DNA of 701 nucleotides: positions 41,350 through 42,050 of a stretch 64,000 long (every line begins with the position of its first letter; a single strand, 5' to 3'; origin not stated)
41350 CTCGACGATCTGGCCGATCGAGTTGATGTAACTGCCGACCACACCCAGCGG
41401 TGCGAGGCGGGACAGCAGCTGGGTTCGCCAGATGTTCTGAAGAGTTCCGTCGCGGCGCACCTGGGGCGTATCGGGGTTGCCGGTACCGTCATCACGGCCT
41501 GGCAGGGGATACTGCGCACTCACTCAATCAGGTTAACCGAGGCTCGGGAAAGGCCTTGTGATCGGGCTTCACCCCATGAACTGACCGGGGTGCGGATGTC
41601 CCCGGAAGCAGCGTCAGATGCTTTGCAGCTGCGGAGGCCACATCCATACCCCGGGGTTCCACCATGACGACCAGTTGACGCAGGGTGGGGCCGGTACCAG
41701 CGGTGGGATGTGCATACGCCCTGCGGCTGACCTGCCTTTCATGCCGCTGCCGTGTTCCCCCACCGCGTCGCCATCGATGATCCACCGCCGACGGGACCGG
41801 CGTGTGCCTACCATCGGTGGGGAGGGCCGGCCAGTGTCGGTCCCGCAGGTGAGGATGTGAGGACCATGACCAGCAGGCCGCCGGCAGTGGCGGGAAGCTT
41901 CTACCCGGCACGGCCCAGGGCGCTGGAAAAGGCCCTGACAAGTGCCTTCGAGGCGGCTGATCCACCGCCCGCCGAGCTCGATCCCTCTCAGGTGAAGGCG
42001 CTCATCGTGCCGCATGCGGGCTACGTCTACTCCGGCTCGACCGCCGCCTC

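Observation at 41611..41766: Bipartite conserved non-coding element shared by the AmmeMemoRadiSam and aat leaders, with its two sub-motifs in swapped order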

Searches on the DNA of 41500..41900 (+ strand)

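Call 9: search_rna_families(source=window, start=41500, end=41900, threshold=evalue, max_evalue=10, show_alignments=3)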
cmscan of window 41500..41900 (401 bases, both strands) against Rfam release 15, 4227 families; matches with E-value up to 10: 3.
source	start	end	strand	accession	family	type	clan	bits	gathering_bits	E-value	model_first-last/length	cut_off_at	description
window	41781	41857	+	RF04227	mir-9215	Gene; miRNA;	-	22.2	88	0.038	1-85/85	no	mir-9215 microRNA precursor family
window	41777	41868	+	RF03448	mir-6131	Gene; miRNA;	-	13.9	66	8.6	1-105/105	no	mir-6131 microRNA precursor family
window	41685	41809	+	RF01390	isrG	Gene; sRNA;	-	11.3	100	0.69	1-279/279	no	isrG Hfq binding RNA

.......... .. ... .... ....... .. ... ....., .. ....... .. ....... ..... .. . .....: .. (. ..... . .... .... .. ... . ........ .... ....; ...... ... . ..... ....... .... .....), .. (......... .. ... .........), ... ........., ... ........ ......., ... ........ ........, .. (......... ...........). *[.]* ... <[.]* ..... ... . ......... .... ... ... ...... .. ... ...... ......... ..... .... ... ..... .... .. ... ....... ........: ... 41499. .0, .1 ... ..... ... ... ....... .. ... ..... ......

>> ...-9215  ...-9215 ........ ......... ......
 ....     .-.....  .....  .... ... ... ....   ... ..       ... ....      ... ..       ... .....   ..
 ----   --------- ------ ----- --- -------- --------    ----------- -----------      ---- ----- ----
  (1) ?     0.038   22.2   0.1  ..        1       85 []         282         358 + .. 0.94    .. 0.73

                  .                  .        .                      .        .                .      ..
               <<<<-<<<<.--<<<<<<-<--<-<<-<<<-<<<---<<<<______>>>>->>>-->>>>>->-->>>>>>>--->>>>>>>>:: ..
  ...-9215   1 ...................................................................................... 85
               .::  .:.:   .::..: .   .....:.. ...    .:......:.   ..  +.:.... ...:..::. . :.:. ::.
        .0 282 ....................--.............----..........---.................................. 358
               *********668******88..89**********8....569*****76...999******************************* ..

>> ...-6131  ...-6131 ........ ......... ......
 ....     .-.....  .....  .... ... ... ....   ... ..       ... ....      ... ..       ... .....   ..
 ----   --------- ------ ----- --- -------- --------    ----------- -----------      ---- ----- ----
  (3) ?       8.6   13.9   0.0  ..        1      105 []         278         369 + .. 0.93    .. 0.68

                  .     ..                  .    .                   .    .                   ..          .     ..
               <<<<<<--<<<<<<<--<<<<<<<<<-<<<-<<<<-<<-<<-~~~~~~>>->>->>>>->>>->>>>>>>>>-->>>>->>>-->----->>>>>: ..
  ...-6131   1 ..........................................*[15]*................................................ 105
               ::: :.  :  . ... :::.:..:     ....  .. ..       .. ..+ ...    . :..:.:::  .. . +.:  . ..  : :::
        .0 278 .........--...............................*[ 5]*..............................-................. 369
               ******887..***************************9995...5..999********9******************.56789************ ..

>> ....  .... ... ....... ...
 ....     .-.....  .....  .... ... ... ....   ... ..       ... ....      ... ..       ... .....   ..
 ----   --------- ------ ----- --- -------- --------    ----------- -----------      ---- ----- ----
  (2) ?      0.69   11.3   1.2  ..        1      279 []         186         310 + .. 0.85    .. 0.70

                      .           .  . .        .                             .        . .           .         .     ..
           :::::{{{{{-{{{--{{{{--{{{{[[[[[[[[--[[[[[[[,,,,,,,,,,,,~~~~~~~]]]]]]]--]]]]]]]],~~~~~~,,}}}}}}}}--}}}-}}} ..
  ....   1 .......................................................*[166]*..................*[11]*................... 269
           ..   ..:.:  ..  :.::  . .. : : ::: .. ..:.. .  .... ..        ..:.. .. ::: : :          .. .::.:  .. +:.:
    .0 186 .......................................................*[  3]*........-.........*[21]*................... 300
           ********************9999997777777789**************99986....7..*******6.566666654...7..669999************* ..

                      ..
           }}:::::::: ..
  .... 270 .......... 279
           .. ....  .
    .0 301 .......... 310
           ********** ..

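Call 33: search_dna_similar(query=window:41570-41800:+, collection=phages, mode=distant, max_evalue=0.01)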
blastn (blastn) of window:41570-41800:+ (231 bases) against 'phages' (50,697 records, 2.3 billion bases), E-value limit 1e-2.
No match.

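Call 58: build_rna_model(alignment_id=A7)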
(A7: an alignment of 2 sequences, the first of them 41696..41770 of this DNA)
Model R1 built from alignment A7 (2 sequences, 81 columns); structure: RNAalifold consensus.
model positions 81; base pairs 21; branch points 1; effective number of sequences 1.32; information 0.701 bits per position. Calibrated on 0.2 Mb of random sequence (short: E-values are rough).
structure used (alignment columns):
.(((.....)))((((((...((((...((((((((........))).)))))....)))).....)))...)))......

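Call 59: build_rna_model(alignment_id=A8)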
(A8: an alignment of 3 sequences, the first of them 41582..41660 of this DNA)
Model R2 built from alignment A8 (3 sequences, 83 columns); structure: RNAalifold consensus.
model positions 79; base pairs 25; branch points 0; effective number of sequences 1.2; information 0.716 bits per position. Calibrated on 0.2 Mb of random sequence (short: E-values are rough).
structure used (alignment columns):
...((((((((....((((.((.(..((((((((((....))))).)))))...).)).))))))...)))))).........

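Call 60: search_with_rna_model(model_id=R1, source=window, filters=off, max_evalue=10)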
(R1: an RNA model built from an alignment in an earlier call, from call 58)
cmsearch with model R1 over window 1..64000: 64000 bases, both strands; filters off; matches with E-value up to 10: 37.
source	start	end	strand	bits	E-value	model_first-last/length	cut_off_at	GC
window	60724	60804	+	105.8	1.8e-21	1-81/81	no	0.62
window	41696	41775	+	99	5.8e-20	1-81/81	no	0.68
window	1177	1241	+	21.2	0.013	1-81/81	no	0.68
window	60825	60904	-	18.8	0.045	1-81/81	no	0.73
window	40009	40084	+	14.4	0.44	1-81/81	no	0.7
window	19377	19459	-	14.2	0.5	1-81/81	no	0.63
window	25873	25938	-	14.1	0.51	1-81/81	no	0.71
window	14205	14285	-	13.5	0.69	1-81/81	no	0.69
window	60722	60804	-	13.2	0.8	1-81/81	no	0.61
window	27709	27773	+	12.6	1.1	1-81/81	no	0.72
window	14273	14330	+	12.4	1.2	1-81/81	no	0.76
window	28596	28674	-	11.6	1.9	1-81/81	no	0.65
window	26369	26447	-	11.3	2.2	1-81/81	no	0.67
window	38016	38093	+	10.7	2.9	1-81/81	no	0.72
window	52774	52839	+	10.7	3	1-81/81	no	0.73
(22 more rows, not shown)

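Call 61: search_with_rna_model(model_id=R2, source=window, filters=off, max_evalue=10)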
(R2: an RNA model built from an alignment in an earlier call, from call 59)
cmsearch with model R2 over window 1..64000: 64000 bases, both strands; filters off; matches with E-value up to 10: 58.
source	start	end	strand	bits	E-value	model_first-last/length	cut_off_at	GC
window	60830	60908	+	107.1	1.4e-25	1-79/79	no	0.73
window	41582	41660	+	67.3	3.5e-15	1-79/79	no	0.66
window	60720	60802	-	18.5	0.021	1-79/79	no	0.61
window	41691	41769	-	15.6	0.12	1-79/79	no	0.68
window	34917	34993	+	14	0.31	1-79/79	no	0.71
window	35590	35617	-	13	0.58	1-79/79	no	0.75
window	29440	29505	+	12.8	0.63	1-79/79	no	0.56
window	45830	45906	+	11.6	1.3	1-79/79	no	0.71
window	3932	3975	-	11.4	1.5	1-79/79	no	0.68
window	13095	13164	-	11.4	1.5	1-79/79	no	0.77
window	63656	63712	-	11.1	1.8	1-79/79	no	0.67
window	38030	38113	-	11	1.9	1-79/79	no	0.69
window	52464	52505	+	11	1.9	1-79/79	no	0.64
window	6658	6687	+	10.9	2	1-79/79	no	0.8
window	25344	25403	-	10.8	2.2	1-79/79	no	0.7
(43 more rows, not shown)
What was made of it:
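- There are exactly two copies of each block in 64 kb, even with covariance models and filters off (calls 60, 61).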

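Call 67: search_with_rna_model(model_id=R1, sources=[L016, L019, L033, L035, L036], filters=off, max_evalue=1)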
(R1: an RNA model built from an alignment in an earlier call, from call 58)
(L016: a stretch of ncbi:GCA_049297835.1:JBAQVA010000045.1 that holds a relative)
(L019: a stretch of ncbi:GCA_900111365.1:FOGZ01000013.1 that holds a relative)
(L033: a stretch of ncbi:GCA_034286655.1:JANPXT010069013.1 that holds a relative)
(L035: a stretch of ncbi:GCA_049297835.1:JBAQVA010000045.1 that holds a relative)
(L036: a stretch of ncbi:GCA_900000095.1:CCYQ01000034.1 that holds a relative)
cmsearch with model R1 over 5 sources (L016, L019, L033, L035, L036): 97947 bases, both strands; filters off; matches with E-value up to 1: 3.
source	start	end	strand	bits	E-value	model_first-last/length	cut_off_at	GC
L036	5914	5996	+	17.4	0.14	1-81/81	no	0.7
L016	5948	5984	-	14.4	0.67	1-81/81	no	0.76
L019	11954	12004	+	14.4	0.67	1-81/81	no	0.75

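Call 68: search_with_rna_model(model_id=R2, sources=[L016, L019, L033, L035, L036], filters=off, max_evalue=1)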
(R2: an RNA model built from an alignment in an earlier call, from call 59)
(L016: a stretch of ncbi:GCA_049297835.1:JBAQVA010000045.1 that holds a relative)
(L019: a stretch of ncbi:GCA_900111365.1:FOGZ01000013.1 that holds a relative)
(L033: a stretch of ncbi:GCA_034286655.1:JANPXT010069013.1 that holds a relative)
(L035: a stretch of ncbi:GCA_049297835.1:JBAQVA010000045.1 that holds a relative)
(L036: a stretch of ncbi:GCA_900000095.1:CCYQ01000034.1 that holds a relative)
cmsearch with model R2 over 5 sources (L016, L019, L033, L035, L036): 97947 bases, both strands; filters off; matches with E-value up to 1: 7.
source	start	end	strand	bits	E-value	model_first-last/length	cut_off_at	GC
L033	2311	2406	-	17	0.077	1-79/79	no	0.65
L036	2100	2161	-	15.5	0.19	1-79/79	no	0.71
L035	4477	4527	-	15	0.26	1-79/79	no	0.8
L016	20499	20574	-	14.6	0.34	1-79/79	no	0.72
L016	16228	16294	+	14.5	0.35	1-79/79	no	0.72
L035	10062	10130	-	14.4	0.38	1-79/79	no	0.74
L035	11783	11847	+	12.9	0.91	1-79/79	no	0.72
